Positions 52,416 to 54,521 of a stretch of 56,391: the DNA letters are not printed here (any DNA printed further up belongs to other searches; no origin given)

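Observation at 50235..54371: ClpC-N-domain / degenerate-AAA gene translationally coupled to an HD phosphohydrolase and an Hsp90-like GHKL ATPase: candidate undescribed three-component system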

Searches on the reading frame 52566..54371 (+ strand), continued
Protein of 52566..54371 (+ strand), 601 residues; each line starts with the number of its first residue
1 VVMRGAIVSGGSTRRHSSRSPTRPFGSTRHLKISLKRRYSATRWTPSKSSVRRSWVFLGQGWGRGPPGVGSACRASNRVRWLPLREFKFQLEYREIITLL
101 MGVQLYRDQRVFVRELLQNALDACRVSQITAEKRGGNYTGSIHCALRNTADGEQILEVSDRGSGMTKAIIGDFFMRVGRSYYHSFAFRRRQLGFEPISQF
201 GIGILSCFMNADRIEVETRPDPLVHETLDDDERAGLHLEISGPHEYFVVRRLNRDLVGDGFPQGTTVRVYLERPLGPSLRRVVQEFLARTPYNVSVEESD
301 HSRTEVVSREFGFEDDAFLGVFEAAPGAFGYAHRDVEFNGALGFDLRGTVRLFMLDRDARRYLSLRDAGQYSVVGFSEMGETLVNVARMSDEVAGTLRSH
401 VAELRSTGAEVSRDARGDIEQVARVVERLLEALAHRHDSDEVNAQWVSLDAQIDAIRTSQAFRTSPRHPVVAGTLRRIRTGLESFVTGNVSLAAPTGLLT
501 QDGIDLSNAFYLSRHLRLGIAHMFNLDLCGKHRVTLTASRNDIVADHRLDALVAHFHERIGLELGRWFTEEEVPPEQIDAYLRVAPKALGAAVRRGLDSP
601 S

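Call 35: find_related_loci(query=A1, collection=metagenome_contigs, flank=6000)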
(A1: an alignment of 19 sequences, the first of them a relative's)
Query A1 (852 aa) in metagenome_contigs; peptide patterns used: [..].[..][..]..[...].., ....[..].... (x = any residue, [..] = any of these).
600 stretches matched a pattern (row limit reached: there are more); 525 encode a relative of the query (tblastn E <= 1e-3); the best 80 are kept; 80 distinct loci.
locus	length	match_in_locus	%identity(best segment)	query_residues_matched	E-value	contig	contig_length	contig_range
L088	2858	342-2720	46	2-800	0e+0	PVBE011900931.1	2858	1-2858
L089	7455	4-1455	42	355-840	5e-118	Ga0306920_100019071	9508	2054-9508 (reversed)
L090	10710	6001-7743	30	2-552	1e-74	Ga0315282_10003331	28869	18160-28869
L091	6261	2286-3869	33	25-562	3e-73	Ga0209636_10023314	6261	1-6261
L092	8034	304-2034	31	2-552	6e-73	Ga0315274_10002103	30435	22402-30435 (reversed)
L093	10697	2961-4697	30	1-549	5e-73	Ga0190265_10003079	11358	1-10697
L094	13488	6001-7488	30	40-554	3e-72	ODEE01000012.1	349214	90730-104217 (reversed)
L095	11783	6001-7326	34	33-466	3e-72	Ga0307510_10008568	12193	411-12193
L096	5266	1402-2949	32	1-501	7e-71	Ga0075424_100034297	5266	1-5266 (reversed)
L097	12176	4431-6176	29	2-553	1e-65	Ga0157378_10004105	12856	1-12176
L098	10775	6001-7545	32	2-502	4e-63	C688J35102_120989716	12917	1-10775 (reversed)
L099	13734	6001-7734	31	2-552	3e-62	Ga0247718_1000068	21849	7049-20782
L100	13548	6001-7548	31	56-550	5e-62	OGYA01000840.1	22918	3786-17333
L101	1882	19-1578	32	3-501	3e-64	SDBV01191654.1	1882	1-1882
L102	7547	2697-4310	32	4-520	3e-61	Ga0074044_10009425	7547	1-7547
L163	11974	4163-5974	26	5-605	7e-55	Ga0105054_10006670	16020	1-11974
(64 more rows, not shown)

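Call 36: find_encoding_contigs(protein=P0133, flank=6000, max_places=1)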
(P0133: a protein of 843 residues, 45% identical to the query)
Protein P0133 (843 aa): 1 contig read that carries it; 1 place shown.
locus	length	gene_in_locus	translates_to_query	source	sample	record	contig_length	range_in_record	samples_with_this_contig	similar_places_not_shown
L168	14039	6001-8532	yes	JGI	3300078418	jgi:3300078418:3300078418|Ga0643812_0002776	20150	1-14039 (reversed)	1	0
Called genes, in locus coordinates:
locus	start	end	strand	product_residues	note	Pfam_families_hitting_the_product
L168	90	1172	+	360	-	PF01408:GFO_IDH_MocA, PF22725:GFO_IDH_MocA_C3, PF02894:GFO_IDH_MocA_C (weak)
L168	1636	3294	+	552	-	-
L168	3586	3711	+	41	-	-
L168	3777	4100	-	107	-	-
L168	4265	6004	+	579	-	PF02861:Clp_N, PF02151:UVR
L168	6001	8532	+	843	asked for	PF24391:HD-CE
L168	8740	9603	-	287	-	PF18183:SLATT_2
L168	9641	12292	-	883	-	PF24391:HD-CE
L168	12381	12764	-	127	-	-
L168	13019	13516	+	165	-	PF01408:GFO_IDH_MocA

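Call 37: find_encoding_contigs(protein=P0134, flank=6000, max_places=1)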
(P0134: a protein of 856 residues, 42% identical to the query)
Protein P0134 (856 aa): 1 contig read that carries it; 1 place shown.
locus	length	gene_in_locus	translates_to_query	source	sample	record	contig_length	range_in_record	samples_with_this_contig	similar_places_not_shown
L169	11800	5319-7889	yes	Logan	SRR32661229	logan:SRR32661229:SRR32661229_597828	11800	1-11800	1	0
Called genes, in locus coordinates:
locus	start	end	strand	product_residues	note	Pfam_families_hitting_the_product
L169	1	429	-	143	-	?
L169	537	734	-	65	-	-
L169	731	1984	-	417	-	-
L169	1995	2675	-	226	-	-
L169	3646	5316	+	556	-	PF02861:Clp_N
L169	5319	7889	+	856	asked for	PF24391:HD-CE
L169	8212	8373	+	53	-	-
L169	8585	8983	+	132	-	-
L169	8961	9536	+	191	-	-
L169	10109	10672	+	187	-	PF01872:RibD_C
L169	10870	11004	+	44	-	-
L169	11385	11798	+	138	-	?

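Call 38: find_encoding_contigs(protein=P0127, flank=6000, max_places=1)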
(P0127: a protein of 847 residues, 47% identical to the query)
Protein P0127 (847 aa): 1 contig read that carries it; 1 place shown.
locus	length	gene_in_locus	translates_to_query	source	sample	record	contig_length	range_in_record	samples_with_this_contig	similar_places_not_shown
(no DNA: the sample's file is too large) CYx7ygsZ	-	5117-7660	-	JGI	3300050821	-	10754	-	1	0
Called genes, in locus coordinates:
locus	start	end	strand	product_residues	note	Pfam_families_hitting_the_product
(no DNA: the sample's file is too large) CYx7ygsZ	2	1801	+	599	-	?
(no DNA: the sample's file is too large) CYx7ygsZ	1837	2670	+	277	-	PF01436:NHL (faint)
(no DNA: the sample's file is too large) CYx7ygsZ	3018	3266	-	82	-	PF18183:SLATT_2 (weak)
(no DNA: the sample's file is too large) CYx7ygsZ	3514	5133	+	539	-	PF02861:Clp_N, PF02151:UVR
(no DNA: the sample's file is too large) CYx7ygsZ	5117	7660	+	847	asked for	PF24391:HD-CE, PF02518:HATPase_c (weak), PF13589:HATPase_c_3 (faint)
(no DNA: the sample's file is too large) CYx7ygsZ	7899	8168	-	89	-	-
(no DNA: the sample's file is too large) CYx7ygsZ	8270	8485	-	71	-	-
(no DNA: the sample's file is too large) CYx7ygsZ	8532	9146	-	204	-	-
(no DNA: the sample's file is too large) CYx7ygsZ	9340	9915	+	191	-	PF05685:Uma2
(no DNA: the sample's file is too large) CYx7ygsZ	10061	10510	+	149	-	-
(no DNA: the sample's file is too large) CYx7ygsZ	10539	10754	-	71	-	?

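Call 39: find_encoding_contigs(protein=P0132, flank=6000, max_places=1)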
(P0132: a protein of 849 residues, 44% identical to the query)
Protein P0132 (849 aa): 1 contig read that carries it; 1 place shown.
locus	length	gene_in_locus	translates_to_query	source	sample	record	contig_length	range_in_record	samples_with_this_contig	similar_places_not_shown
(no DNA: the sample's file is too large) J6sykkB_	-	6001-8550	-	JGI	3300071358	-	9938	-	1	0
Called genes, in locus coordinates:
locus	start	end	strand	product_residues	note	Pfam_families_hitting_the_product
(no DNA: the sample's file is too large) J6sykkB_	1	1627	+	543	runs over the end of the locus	?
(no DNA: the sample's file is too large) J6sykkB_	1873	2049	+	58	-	-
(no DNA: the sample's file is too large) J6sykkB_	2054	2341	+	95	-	-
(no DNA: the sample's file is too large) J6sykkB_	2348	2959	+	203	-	PF23343:REP_ORF2-G2P (weak)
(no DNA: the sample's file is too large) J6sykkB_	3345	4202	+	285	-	PF18183:SLATT_2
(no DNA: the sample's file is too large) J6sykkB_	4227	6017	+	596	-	PF02861:Clp_N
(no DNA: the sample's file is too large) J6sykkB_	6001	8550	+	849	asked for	PF24391:HD-CE, PF01966:HD (faint), PF02518:HATPase_c (faint)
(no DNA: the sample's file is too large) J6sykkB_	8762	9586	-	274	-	-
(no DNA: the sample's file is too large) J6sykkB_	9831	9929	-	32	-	?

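Call 46: search_protein_families(library=pfam, proteins=[L048:4180-6534:+, L038:4075-6804:+, L163:2320-4098:+, L076:5284-6864:+, L168:4265-6004:+, L009:5433-6989:+, L169:3646-5316:+, L008:5242-6906:+, L007:6337-8004:+], max_evalue=0.01)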
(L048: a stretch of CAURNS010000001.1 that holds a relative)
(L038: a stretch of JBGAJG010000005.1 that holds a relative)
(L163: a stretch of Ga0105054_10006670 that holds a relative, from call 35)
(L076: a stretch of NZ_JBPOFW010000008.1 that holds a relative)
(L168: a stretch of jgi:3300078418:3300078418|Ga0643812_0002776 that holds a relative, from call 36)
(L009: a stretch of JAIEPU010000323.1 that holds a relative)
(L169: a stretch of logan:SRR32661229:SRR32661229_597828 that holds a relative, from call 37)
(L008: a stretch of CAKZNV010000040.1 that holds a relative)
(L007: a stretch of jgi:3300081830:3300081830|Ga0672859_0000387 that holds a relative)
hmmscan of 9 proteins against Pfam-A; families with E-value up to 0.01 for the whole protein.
L048:4180-6534:+ (784 aa): 4 families
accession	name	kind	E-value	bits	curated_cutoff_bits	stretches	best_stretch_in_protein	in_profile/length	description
PF13166.12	AAA_13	-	2.1e-147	493.3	36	1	22-761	9-712/713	AAA domain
PF13304.12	AAA_21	-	3.8e-05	24.3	27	0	495-610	220-303/304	AAA domain, putative AbiEii toxin, Type IV TA system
PF11102.13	YjbF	-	0.00011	22.5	25.9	0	585-652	117-181/189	Group 4 capsule polysaccharide lipoprotein gfcB, YjbF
PF02463.25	SMC_N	-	0.004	17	40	0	370-617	135-209/220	RecF/RecN/SMC N terminal domain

L038:4075-6804:+ (909 aa): 3 families
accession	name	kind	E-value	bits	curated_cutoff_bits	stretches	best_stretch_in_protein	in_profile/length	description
PF13304.12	AAA_21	-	1.3e-09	39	27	1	642-850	124-302/304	AAA domain, putative AbiEii toxin, Type IV TA system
PF02463.25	SMC_N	-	2.6e-06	27.5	40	1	264-864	2-213/220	RecF/RecN/SMC N terminal domain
PF13263.12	PHP_C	-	1e-05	25.4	21.3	1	200-238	13-51/56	PHP-associated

L163:2320-4098:+ (592 aa): 6 families
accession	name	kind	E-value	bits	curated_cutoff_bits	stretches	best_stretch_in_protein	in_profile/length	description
PF13175.12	AAA_15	-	2.3e-32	113.5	32.1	2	156-339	207-374/374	AAA ATPase domain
PF13304.12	AAA_21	-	1.9e-17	64.7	27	1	231-339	220-303/304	AAA domain, putative AbiEii toxin, Type IV TA system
PF20469.4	OLD-like_TOPRIM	-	3.5e-16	59.9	23.2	1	392-458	1-67/67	Overcoming lysogenization defect protein-like, TOPRIM domain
PF02463.25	SMC_N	-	1.9e-08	34.5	40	1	5-51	2-51/220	RecF/RecN/SMC N terminal domain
PF11398.14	DUF2813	-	3.3e-06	27.2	21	0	272-346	257-332/372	Protein of unknown function (DUF2813)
PF13476.12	AAA_23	-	9.7e-06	26.8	27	1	8-48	2-43/201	AAA domain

L076:5284-6864:+ (526 aa): 3 families
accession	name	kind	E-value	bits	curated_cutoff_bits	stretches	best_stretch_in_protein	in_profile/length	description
PF02534.20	T4SS-DNA_transf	-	2.7e-15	56.6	20.1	1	86-427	33-378/468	Type IV secretory system Conjugative DNA transfer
PF10412.15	TrwB_AAD_bind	-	1.1e-14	54.6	20.5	1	102-450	14-344/387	Type IV secretion-system coupling protein DNA-binding domain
PF12696.13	TraG-D_C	-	1.3e-12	48.1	22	1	357-427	4-75/126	TraM recognition site of TraD and TraG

L168:4265-6004:+ (579 aa): 9 families
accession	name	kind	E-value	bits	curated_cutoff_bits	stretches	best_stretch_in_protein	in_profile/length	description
PF02861.25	Clp_N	-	2.4e-32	111.3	20.7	2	16-66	1-51/53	Clp amino terminal domain, pathogenicity island component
PF02151.25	UVR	-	2.4e-09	37.1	21.5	1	182-216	2-36/36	UvrB/uvrC motif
PF13191.12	AAA_16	-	0.00039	21.4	32.6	1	309-351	4-48/167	AAA ATPase domain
PF00004.35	AAA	-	0.00064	20.6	21.2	1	330-408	1-71/131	ATPase family associated with various cellular activities (AAA)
PF25588.1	DUF7934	-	0.0021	17.8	30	1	178-226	175-223/333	Family of unknown function (DUF7934)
PF00005.33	ABC_tran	-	0.0023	19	25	0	324-351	8-35/137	ABC transporter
PF01695.23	IstB_IS21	-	0.0026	17.7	24.1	0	312-350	75-115/238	IstB-like ATP binding protein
PF20720.3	nSTAND3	-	0.0029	17.8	27.2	0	313-352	3-42/155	Novel STAND NTPase 3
PF13401.12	AAA_22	-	0.0066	17.2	27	0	330-351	8-29/130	AAA domain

L009:5433-6989:+ (518 aa): 5 families
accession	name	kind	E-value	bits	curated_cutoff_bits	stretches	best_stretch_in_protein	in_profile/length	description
PF02861.25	Clp_N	-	1.6e-32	111.9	20.7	2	16-67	1-52/53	Clp amino terminal domain, pathogenicity island component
PF20720.3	nSTAND3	-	0.00032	20.8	27.2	1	247-284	6-43/155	Novel STAND NTPase 3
PF02151.25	UVR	-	0.0012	18.9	21.5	1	172-205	2-35/36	UvrB/uvrC motif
PF13476.12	AAA_23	-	0.0037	18.4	27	0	244-287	8-48/201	AAA domain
PF13173.12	AAA_14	-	0.0085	16.5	27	0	258-357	2-81/129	AAA domain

L169:3646-5316:+ (556 aa): 2 families
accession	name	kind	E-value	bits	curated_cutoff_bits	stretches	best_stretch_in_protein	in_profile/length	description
PF02861.25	Clp_N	-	3.6e-30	104.3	20.7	2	92-141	1-50/53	Clp amino terminal domain, pathogenicity island component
PF02151.25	UVR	-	0.0037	17.4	21.5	1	190-209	5-24/36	UvrB/uvrC motif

L008:5242-6906:+ (554 aa): 1 family
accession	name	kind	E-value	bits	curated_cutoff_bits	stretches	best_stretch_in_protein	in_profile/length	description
PF02861.25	Clp_N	-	1e-30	106.1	20.7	2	92-142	2-52/53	Clp amino terminal domain, pathogenicity island component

L007:6337-8004:+ (555 aa): 2 families
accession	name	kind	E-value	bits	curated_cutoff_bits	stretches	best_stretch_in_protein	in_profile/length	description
PF02861.25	Clp_N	-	1.2e-23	83.4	20.7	2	92-142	2-52/53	Clp amino terminal domain, pathogenicity island component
PF20720.3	nSTAND3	-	0.00022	21.4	27.2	1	271-318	6-53/155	Novel STAND NTPase 3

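Call 56: search_solved_structures(query=A1, max_evalue=0.01)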
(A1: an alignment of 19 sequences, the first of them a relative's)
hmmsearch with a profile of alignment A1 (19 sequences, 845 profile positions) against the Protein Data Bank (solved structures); distinct sequences matched with E-value up to 0.01: 153 (the best 60 are shown).
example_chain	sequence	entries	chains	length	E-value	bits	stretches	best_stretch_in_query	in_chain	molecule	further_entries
2ior_A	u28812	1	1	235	2.5e-20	75.3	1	337-543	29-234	Chaperone protein htpG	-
1y4s_A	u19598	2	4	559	3.5e-20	74.8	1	337-547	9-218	Chaperone protein htpG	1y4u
2iop_A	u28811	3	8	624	4.3e-20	74.5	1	337-547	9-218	Chaperone protein htpG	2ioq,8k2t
3h80_A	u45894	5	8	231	4.3e-18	67.9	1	333-539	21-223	Heat shock protein 83-1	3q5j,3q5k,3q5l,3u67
1bgq_A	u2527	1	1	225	8.3e-18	66.9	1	327-522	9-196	HEAT SHOCK PROTEIN 90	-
9msq_A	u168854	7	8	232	1.2e-17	66.4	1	333-541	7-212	Heat shock protein 90 homolog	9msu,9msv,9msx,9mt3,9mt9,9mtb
2cgf_A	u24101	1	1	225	1.2e-17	66.3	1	327-471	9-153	ATP-DEPENDENT MOLECULAR CHAPERONE HSP82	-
9d9d_A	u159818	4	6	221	1.7e-17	65.9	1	333-539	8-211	Heat shock protein 90 homolog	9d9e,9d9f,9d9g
6cji_A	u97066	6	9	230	2e-17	65.7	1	333-538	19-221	Heat shock protein 90 homolog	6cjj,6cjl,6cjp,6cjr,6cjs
2yga_A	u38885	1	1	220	2.4e-17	65.4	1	333-538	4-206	ATP-DEPENDENT MOLECULAR CHAPERONE HSP82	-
1a4h_A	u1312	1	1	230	2.9e-17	65.1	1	333-538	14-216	HEAT SHOCK PROTEIN 90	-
1ah6_A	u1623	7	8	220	3.1e-17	65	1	333-538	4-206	HEAT SHOCK PROTEIN 90 | ATP-DEPENDENT MOLECULAR CHAPERONE HSP82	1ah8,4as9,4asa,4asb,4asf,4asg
2bre_A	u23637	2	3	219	3.2e-17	65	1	333-538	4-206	ATP-DEPENDENT MOLECULAR CHAPERONE HSP82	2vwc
1zw9_A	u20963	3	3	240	3.3e-17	64.9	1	333-538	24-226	HSP82 | ATP-dependent molecular chaperone HSP82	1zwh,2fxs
2yge_A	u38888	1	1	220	3.6e-17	64.8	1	333-538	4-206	ATP-DEPENDENT MOLECULAR CHAPERONE HSP82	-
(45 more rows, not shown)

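Call 70: predict_structure(alignment_id=A3)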
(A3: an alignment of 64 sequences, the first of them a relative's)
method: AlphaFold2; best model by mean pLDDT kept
length: 852 residues; sequences in the alignment: 64
mean_pLDDT: 90.8   pTM: 0.81
mean pLDDT of the five models: 90.8, 89.7, 89.0, 88.6, 88.6
residues with pLDDT >= 90: 639; 70-90: 148; 50-70: 61; < 50: 4
segments of 3 or more residues with pLDDT < 50: 850-852
pLDDT, mean of each block of 10 residues (from residue 1): 94 94 85 97 91 72 94 97 97 97 91 96 92 92 89 93 97 96 98 97 94 96 95 62 59 56 87 90 89 96 94 96 94 81 55 82 96 97 96 94 98 94 89 91 88 92 97 92 93 92 87 96 93 93 93 85 73 88 96 96 96 90 95 83 95 97 97 94 78 96 97 96 92 83 95 95 97 96 91 96 98 97 98 98 80 38
secondary structure, 60 per line:
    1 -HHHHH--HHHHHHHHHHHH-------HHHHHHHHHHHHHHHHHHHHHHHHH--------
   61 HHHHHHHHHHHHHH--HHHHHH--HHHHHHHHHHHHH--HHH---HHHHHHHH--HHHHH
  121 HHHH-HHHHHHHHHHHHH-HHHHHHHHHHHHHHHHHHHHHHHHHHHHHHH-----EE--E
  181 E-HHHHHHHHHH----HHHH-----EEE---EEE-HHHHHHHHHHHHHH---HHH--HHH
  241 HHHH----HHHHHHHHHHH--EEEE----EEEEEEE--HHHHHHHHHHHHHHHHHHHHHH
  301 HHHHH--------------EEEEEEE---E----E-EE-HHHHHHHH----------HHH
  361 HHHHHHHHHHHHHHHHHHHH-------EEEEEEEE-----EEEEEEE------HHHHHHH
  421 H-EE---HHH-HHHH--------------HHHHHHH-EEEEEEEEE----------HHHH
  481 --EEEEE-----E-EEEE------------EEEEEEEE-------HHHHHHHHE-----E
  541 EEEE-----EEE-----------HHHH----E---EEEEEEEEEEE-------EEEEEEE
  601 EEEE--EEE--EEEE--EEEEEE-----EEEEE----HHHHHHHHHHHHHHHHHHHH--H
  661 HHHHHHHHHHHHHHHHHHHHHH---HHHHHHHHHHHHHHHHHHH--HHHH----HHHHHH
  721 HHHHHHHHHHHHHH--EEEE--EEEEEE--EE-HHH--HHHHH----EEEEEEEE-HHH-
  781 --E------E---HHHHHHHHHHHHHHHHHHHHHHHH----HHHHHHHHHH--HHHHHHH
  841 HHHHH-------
elements in order (helices of 4 or more, strands of 3 or more residues): H2-6 H9-20 H28-52 H61-74 H77-82 H85-97 H106-113 H116-124 H126-138 H140-170 H183-192 H197-200 E206-208 E212-214 H216-229 H238-244 H249-259 E262-265 E270-276 H279-305 E320-326 H340-347 H358-380 E388-395 E401-407 H414-421 H432-435 H450-456 E458-466 H477-480 E483-487 E495-498 E511-518 H526-533 E540-544 E550-552 H564-567 E576-586 E594-604 E607-609 E612-615 E618-623 E629-633 H638-657 H660-682 H686-704 H707-710 H715-734 E737-740 E743-748 H759-763 E768-775 H794-817 H822-831 H834-845
